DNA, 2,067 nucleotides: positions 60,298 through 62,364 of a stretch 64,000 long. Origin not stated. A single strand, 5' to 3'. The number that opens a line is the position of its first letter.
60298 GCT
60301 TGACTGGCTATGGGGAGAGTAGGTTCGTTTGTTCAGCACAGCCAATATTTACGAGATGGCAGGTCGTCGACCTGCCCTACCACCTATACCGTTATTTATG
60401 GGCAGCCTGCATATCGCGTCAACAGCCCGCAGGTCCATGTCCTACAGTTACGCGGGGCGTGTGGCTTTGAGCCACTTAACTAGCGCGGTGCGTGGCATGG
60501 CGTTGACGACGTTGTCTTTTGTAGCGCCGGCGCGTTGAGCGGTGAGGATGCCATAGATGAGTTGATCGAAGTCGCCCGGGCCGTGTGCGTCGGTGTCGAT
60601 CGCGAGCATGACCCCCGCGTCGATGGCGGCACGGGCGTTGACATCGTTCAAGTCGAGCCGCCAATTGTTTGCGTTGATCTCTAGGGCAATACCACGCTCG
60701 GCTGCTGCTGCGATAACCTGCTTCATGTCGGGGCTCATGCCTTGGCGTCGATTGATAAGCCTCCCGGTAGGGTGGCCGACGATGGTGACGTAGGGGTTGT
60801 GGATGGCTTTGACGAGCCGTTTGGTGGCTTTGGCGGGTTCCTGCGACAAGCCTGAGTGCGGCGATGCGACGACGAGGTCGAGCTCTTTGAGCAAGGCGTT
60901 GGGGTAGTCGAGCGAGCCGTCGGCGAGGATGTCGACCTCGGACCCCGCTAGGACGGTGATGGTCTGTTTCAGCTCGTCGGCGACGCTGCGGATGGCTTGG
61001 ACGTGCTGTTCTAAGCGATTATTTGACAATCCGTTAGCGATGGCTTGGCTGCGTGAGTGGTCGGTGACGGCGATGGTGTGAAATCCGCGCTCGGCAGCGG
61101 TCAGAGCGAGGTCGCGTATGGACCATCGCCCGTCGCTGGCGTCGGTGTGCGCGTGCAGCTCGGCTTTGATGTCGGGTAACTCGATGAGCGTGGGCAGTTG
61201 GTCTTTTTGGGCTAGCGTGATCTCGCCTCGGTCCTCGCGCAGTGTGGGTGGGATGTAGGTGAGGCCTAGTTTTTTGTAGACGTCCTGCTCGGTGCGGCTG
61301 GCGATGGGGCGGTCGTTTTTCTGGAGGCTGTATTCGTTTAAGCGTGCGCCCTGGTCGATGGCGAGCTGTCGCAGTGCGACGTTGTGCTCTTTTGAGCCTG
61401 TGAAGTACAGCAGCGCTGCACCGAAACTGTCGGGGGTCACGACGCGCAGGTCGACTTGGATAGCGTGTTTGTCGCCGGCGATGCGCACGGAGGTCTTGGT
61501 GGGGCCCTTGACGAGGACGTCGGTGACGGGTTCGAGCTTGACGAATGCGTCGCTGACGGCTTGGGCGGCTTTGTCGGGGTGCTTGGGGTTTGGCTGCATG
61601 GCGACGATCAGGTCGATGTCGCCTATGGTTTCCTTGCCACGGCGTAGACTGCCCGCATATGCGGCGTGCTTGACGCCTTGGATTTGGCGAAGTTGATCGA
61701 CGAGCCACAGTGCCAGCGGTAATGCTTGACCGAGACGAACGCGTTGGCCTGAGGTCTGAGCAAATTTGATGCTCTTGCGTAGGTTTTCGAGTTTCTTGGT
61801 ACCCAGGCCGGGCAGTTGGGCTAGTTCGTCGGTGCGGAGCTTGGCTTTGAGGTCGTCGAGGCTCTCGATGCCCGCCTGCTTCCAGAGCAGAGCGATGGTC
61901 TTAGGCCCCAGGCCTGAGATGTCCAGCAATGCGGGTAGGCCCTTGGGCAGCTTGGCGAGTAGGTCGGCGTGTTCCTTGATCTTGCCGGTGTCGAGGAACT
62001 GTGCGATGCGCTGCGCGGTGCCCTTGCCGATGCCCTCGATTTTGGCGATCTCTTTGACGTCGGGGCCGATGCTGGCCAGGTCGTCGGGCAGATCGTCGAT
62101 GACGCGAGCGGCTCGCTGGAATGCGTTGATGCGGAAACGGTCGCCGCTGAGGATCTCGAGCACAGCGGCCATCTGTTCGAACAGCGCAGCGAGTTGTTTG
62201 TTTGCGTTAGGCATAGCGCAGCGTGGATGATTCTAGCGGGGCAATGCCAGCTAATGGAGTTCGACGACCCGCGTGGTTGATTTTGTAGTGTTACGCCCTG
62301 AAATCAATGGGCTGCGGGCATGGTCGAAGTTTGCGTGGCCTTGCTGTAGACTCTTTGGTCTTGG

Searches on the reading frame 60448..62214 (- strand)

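Call 59: search_protein_families(library=pfam, proteins=[window:60448-62214:-], max_evalue=0.00001)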
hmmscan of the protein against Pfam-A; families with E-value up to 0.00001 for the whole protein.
window:60448-62214:- (588 aa): 5 families
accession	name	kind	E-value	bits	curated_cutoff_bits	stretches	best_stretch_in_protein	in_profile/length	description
PF14791.11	DNA_pol_B_thumb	-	7e-23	80.7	25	1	267-327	1-63/63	DNA polymerase beta thumb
PF14716.13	HHH_8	-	6.8e-20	71.7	30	1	3-78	1-72/73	Helix-hairpin-helix domain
PF14520.12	HHH_5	-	2.1e-15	57.3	27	1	95-149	3-55/57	Helix-hairpin-helix domain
PF02811.25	PHP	-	8.4e-10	39.6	26.4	1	352-514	1-162/164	PHP domain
PF00633.29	HHH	-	7.4e-08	32.3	24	0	52-73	9-30/30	Helix-hairpin-helix motif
